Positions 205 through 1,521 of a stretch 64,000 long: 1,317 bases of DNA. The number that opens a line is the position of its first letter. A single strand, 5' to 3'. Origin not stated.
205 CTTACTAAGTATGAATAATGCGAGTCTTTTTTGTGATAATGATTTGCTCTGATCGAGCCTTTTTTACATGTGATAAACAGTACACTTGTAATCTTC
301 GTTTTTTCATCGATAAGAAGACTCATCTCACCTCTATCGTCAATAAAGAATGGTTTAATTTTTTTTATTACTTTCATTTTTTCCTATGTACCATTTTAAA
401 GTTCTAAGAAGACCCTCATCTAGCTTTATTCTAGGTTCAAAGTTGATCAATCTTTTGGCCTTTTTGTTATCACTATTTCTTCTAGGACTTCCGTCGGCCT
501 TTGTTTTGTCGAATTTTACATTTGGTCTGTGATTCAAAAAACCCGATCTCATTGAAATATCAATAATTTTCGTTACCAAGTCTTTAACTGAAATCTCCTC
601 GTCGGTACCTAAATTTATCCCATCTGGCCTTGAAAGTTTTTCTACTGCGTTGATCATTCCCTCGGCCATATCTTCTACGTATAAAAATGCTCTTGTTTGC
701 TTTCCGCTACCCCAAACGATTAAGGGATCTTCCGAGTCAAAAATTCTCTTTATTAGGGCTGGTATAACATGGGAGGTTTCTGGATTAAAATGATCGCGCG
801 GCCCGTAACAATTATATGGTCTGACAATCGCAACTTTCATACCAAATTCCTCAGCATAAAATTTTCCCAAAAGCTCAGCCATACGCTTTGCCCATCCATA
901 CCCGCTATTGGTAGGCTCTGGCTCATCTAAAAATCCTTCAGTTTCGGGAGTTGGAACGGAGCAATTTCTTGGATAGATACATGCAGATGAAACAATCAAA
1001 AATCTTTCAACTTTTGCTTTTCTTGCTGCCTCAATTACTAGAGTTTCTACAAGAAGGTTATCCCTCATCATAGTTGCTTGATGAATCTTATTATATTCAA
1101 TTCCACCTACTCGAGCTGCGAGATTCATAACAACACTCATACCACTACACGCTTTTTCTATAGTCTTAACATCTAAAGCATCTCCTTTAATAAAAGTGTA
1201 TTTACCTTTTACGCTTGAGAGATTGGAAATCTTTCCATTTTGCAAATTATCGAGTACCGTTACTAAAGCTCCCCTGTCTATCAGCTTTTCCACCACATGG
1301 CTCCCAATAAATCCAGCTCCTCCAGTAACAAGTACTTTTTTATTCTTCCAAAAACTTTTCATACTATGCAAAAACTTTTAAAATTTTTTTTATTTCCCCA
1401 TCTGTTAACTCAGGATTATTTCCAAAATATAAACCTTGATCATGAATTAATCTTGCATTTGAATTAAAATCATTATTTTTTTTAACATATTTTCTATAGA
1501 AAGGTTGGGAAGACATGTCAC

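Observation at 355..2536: Adjacent ColD-like (His188) 3-dehydratase and Fcl/ColC-like epimerase-reductase suggest GDP-3,6-dideoxyhexose (colitose-like) synthesis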

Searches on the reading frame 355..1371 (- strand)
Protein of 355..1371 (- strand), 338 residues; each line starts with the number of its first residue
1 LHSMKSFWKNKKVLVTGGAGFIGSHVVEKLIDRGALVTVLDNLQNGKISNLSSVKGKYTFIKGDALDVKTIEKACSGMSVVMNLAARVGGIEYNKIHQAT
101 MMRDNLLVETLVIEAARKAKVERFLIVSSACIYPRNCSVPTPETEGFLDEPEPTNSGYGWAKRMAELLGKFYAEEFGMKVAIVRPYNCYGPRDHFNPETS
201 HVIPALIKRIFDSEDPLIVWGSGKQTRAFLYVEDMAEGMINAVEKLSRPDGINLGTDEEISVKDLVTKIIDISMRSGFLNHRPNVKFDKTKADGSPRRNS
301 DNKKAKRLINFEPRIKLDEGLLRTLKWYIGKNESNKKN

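Call 3: search_protein_families(library=ncbifam, proteins=[window:355-1371:-], max_evalue=0.00001)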
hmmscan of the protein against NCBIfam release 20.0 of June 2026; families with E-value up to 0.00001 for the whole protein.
window:355-1371:- (338 aa): 27 families (the best 25 are shown)
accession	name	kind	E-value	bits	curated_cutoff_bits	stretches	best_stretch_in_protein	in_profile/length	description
NF047922.1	GDPFucSynFcl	equivalog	5.5e-58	196.8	500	1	9-333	1-306/308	GDP-L-fucose synthase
TIGR04180.1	EDH_00030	hypoth_equivalog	4.5e-43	147.4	475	1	13-315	1-296/297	NAD-dependent 4,6-dehydratase LegB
TIGR01181.1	dTDP_gluc_dehyt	equivalog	2.1e-40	138.8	365.1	1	12-334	1-317/321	dTDP-glucose 4,6-dehydratase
TIGR01179.1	galE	equivalog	1.1e-36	126.4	262.3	1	12-329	1-326/332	UDP-glucose 4-epimerase GalE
NF011728.1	PRK15181.1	equivalog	2.6e-26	92.5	760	1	9-332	14-341/348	Vi polysaccharide biosynthesis UDP-N-acetylglucosaminuronic acid C-4 epimerase TviC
TIGR02197.1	heptose_epim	equivalog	8.8e-25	87.5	274.6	1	13-328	1-313/316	ADP-glyceromanno-heptose 6-epimerase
TIGR03466.1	HpnA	hypoth_equivalog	4.2e-23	81.7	367.65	1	12-274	2-247/327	hopanoid-associated sugar epimerase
NF007490.0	PRK10084.1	subfamily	8.8e-23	80.9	649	1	12-333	2-339/361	dTDP-glucose 4,6-dehydratase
NF007582.0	PRK10217.1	equivalog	2.7e-21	76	698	1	11-335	2-337/355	dTDP-glucose 4,6-dehydratase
NF007956.0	PRK10675.1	subfamily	1.4e-20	73.7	394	1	12-328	2-329/338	UDP-glucose 4-epimerase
NF042422.1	oxyalk_red_OleD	equivalog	6.3e-18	65.2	580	1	12-247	2-219/329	2-alkyl-3-oxoalkanoate reductase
NF005998.1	PRK08125.1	equivalog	8.2e-16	57.5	777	1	4-327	309-648/649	bifunctional UDP-4-amino-4-deoxy-L-arabinose formyltransferase/UDP-glucuronic acid oxidase ArnA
NF008360.0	PRK11150.1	equivalog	1.3e-15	57.4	452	1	13-271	2-252/310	ADP-glyceromanno-heptose 6-epimerase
TIGR02622.1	CDP_4_6_dhtase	equivalog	1.1e-14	54.4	278.45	1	7-332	1-334/352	CDP-glucose 4,6-dehydratase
NF008872.0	PRK11908.1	equivalog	2.6e-13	49.7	294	1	11-335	2-342/349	bifunctional UDP-4-keto-pentose/UDP-xylose synthase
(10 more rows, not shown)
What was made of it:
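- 355..1362 (-): GFS/ColC-like extended SDR, 335 aa from the ATG at 1362 (338 aa if the TTG at 1371 is used). Putative C5-epimerase/C4-reductase acting on the 3-dehydratase product. NCBIfam Fcl gives 196.8 bits, below the 500 cut-off (call 3).
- On GDP-L-fucose synthase / ColC: NF047922 scores 196.8 bits against 500 (call 3).
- Closest known: GDP-L-fucose synthase. Different: It scores 197 bits against the Fcl cut-off of 500 (call 3).
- Checked: The NCBIfam Fcl model gives 196.8 bits against a cut-off of 500 (call 3).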

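Call 4: search_protein_families(library=pfam, proteins=[window:355-1371:-], max_evalue=0.00001)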
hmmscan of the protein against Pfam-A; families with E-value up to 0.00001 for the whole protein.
window:355-1371:- (338 aa): 7 families
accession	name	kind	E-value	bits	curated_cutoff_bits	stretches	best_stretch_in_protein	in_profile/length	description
PF01370.27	Epimerase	-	6.5e-60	203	20.9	1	13-255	1-240/240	NAD dependent epimerase/dehydratase family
PF16363.11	GDP_Man_Dehyd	-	3.2e-40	139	27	1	14-321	1-329/332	GDP-mannose 4,6 dehydratase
PF01073.25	3Beta_HSD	-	7.9e-21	74.7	22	1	14-249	1-235/280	3-beta hydroxysteroid dehydrogenase/isomerase family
PF13460.12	NAD_binding_10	-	1.1e-13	52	27.2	1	17-168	1-131/184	NAD(P)H-binding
PF07993.18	NAD_binding_4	-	4.3e-12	46.2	20.1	1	15-190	1-209/258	Male sterility protein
PF02719.21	Polysacc_synt_2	-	2.2e-10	40.6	20.2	1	13-129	1-128/293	Polysaccharide biosynthesis protein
PF05368.20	NmrA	-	5.5e-08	33.2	27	1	10-126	2-104/298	NmrA-like family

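Call 7: search_solved_structures(query=window:355-1371:-, show_alignments=2)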
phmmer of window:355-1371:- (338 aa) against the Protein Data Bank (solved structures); distinct sequences matched with E-value up to 0.001: 148 (the best 60 are shown).
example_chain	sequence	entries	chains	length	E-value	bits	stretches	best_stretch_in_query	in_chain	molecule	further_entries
7ll6_A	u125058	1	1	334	9.8e-45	156.2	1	79-325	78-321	GDP-L-fucose synthase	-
8du0_A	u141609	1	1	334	2.6e-44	154.8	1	79-325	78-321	GDP-L-fucose synthase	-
1bws_A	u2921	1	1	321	4.5e-40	140.9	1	12-331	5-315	PROTEIN (GDP-4-KETO-6-DEOXY-D-MANNOSE EPIMERASE/REDUCTASE)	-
1bsv_A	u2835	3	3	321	1.6e-39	139.1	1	12-331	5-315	PROTEIN (GDP-FUCOSE SYNTHETASE) | GDP-FUCOSE SYNTHETASE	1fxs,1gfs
1e6u_A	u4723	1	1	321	1.8e-39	138.9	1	13-331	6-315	GDP-FUCOSE SYNTHETASE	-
1e7s_A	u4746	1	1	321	2.8e-39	138.3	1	12-331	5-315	GDP-FUCOSE SYNTHETASE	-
1e7q_A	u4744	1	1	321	3.4e-39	138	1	13-331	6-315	GDP-FUCOSE SYNTHETASE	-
1e7r_A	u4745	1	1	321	2.1e-38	135.4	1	12-331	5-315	GDP-FUCOSE SYNTHETASE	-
2c59_A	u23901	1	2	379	3.2e-37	131.5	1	7-333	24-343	GDP-MANNOSE-3', 5'-EPIMERASE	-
2c5e_A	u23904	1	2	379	3.7e-37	131.3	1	7-333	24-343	GDP-MANNOSE-3', 5'-EPIMERASE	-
2c54_A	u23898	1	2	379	7.8e-37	130.2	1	7-333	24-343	GDP-MANNOSE-3', 5'-EPIMERASE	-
4zrm_A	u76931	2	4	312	8.5e-37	130.1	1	12-328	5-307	UDP-glucose 4-epimerase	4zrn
2c5a_A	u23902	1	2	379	1.1e-36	129.7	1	7-333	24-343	GDP-MANNOSE-3', 5'-EPIMERASE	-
8sg0_A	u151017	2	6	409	1.6e-36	129.2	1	6-333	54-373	GDP-mannose 3,5-epimerase | GDP-mannose 3,5 epimerase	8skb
6dnt_A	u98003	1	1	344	2.8e-36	128.4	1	8-331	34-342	NAD-dependent epimerase/dehydratase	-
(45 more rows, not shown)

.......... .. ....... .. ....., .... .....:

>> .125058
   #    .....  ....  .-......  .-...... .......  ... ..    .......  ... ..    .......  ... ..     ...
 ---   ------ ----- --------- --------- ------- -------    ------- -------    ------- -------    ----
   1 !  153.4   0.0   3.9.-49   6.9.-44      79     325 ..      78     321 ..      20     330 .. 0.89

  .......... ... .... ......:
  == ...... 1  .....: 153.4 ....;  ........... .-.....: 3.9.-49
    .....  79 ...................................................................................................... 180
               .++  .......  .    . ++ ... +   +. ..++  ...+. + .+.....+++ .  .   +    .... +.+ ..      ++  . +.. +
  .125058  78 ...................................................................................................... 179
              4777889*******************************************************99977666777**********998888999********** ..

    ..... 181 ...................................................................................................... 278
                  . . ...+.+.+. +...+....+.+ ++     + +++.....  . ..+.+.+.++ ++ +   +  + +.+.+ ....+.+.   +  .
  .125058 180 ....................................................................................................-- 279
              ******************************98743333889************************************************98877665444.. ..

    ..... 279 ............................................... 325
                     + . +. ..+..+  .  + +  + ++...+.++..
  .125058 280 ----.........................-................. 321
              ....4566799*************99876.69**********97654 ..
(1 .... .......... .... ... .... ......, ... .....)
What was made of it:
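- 355..1362 (-): PDB GFS 1e-44 / 4.5e-40 and GME 3e-37 (call 7).
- Checked: GDP-mannose 3,5-epimerase is close behind at 3e-37 (call 7).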

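Call 12: find_encoding_contigs(protein=window:358-1362:-, flank=10000, max_places=6)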
Protein seq(335 aa) (335 aa): 5 contigs read that carry it; 4 places shown.
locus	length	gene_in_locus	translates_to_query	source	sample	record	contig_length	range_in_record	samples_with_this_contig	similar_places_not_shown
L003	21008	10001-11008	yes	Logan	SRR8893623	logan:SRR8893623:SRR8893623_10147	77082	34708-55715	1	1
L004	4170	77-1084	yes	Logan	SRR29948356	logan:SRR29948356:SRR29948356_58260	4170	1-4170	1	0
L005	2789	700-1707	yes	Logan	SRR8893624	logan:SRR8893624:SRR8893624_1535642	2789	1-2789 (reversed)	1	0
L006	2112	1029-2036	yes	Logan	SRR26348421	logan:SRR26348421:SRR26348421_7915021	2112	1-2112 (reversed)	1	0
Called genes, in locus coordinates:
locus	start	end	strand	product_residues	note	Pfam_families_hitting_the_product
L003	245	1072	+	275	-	PF26314:MptA_B_family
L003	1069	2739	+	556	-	PF10131:PTPS_related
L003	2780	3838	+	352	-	PF13439:Glyco_transf_4, PF00534:Glycos_transf_1, PF13692:Glyco_trans_1_4, PF20706:GT4-conflict (weak)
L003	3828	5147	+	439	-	PF01943:Polysacc_synt, PF13440:Polysacc_synt_3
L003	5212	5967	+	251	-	PF00535:Glycos_transf_2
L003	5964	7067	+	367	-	PF13439:Glyco_transf_4, PF20706:GT4-conflict, PF00534:Glycos_transf_1, PF13692:Glyco_trans_1_4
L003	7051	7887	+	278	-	PF13641:Glyco_tranf_2_3 (weak), PF00535:Glycos_transf_2, PF10111:Glyco_tranf_2_2 (faint)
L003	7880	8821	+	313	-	PF04321:RmlD_sub_bind, PF01073:3Beta_HSD, PF01370:Epimerase, PF07993:NAD_binding_4 (faint), PF16363:GDP_Man_Dehyd, PF02719:Polysacc_synt_2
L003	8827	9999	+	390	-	PF01041:DegT_DnrJ_EryC1, PF01053:Cys_Met_Meta_PP (weak)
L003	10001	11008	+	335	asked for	PF01073:3Beta_HSD, PF01370:Epimerase, PF02719:Polysacc_synt_2 (weak), PF05368:NmrA, PF16363:GDP_Man_Dehyd, PF07993:NAD_binding_4, PF13460:NAD_binding_10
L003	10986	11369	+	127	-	PF12973:Cupin_7 (faint), PF00190:Cupin_1 (weak), PF07883:Cupin_2 (weak)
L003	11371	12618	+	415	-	PF08421:Methyltransf_13, PF13489:Methyltransf_23, PF13847:Methyltransf_31 (weak), PF08241:Methyltransf_11, PF08242:Methyltransf_12, PF13649:Methyltransf_25, PF08484:Methyltransf_14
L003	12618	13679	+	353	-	PF01073:3Beta_HSD, PF01370:Epimerase, PF02719:Polysacc_synt_2 (weak), PF07993:NAD_binding_4, PF16363:GDP_Man_Dehyd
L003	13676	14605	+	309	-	PF01408:GFO_IDH_MocA, PF22725:GFO_IDH_MocA_C3 (weak)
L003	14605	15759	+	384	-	PF00534:Glycos_transf_1, PF13692:Glyco_trans_1_4, PF26337:Gtf3_C (weak)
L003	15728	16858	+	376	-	PF00534:Glycos_transf_1 (weak), PF13692:Glyco_trans_1_4, PF26337:Gtf3_C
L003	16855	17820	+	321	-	PF00535:Glycos_transf_2, PF10111:Glyco_tranf_2_2, PF13641:Glyco_tranf_2_3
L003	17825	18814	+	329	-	PF01073:3Beta_HSD, PF01370:Epimerase, PF02719:Polysacc_synt_2 (weak), PF04321:RmlD_sub_bind, PF16363:GDP_Man_Dehyd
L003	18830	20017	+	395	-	PF00483:NTP_transferase, PF12804:NTP_transf_3, PF00702:Hydrolase, PF08645:PNK3P, PF13419:HAD_2 (weak), PF13242:Hydrolase_like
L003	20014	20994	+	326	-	PF00288:GHMP_kinases_N, PF08544:GHMP_kinases_C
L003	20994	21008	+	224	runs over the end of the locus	PF13580:SIS_2, PF01380:SIS (weak)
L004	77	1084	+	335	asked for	PF01073:3Beta_HSD, PF01370:Epimerase, PF02719:Polysacc_synt_2 (weak), PF05368:NmrA, PF16363:GDP_Man_Dehyd, PF07993:NAD_binding_4, PF13460:NAD_binding_10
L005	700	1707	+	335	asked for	PF01073:3Beta_HSD, PF01370:Epimerase, PF02719:Polysacc_synt_2 (weak), PF05368:NmrA, PF16363:GDP_Man_Dehyd, PF07993:NAD_binding_4, PF13460:NAD_binding_10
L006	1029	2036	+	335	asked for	PF01073:3Beta_HSD, PF01370:Epimerase, PF02719:Polysacc_synt_2 (weak), PF05368:NmrA, PF16363:GDP_Man_Dehyd, PF07993:NAD_binding_4, PF13460:NAD_binding_10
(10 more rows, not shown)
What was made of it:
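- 1..377 (-): Small cupin (127 aa in full; 125 aa are inside the window). It overlaps the 3' end of the SDR gene by 23 nt. Function unknown; possibly a sugar epimerase or isomerase. Full gene seen on L003 10986-11369 (call 12).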

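Call 14: search_solved_structures(query=L003:17825-18814:+, show_alignments=1)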
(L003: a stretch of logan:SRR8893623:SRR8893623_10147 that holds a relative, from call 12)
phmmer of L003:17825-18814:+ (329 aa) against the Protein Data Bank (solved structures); distinct sequences matched with E-value up to 0.001: 146 (the best 60 are shown).
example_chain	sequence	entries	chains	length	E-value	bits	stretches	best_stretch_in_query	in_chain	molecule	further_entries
2pk3_A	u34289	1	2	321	1.4e-58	202.1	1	4-321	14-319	GDP-6-deoxy-D-lyxo-4-hexulose reductase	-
7us5_A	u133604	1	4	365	3.8e-48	167.9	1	1-324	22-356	GDP-D-GLYCERO-D-MANNO-HEPTOSE 4,6-DEHYDRATASE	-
2z1m_A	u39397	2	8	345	2.3e-38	135.7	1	3-314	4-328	GDP-D-mannose dehydratase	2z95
1db3_A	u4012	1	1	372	4.2e-36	128.3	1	3-242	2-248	GDP-MANNOSE 4,6-DEHYDRATASE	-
1n7g_A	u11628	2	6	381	4e-35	125.1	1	3-314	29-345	GDP-D-mannose-4,6-dehydratase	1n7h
6x3b_A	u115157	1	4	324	1.4e-34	123.3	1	53-322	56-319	GDP-6-deoxy-D-mannose reductase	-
6gpj_A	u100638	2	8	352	2.5e-34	122.5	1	2-317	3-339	GDP-mannose 4,6 dehydratase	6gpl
1t2a_A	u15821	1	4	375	3.3e-34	122.1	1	2-317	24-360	GDP-mannose 4,6 dehydratase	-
5in4_A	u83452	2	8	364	4.9e-34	121.5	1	5-317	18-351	GDP-mannose 4,6 dehydratase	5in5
5uzh_A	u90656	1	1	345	5e-34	121.4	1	3-314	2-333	NafoA.00085.b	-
6q94_B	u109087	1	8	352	5.5e-34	121.3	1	2-317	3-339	GDP-mannose 4,6 dehydratase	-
7kf3_A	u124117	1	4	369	6.6e-34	121.1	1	1-315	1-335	GDP-mannose 4,6-dehydratase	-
6gpk_A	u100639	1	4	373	8.2e-34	120.7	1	2-317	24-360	GDP-mannose 4,6 dehydratase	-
1rpn_A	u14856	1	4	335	2.6e-33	119.1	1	2-314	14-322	GDP-mannose 4,6-dehydratase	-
6bi4_A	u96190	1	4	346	3e-28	102.5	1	4-320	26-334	dTDP-glucose 4,6-dehydratase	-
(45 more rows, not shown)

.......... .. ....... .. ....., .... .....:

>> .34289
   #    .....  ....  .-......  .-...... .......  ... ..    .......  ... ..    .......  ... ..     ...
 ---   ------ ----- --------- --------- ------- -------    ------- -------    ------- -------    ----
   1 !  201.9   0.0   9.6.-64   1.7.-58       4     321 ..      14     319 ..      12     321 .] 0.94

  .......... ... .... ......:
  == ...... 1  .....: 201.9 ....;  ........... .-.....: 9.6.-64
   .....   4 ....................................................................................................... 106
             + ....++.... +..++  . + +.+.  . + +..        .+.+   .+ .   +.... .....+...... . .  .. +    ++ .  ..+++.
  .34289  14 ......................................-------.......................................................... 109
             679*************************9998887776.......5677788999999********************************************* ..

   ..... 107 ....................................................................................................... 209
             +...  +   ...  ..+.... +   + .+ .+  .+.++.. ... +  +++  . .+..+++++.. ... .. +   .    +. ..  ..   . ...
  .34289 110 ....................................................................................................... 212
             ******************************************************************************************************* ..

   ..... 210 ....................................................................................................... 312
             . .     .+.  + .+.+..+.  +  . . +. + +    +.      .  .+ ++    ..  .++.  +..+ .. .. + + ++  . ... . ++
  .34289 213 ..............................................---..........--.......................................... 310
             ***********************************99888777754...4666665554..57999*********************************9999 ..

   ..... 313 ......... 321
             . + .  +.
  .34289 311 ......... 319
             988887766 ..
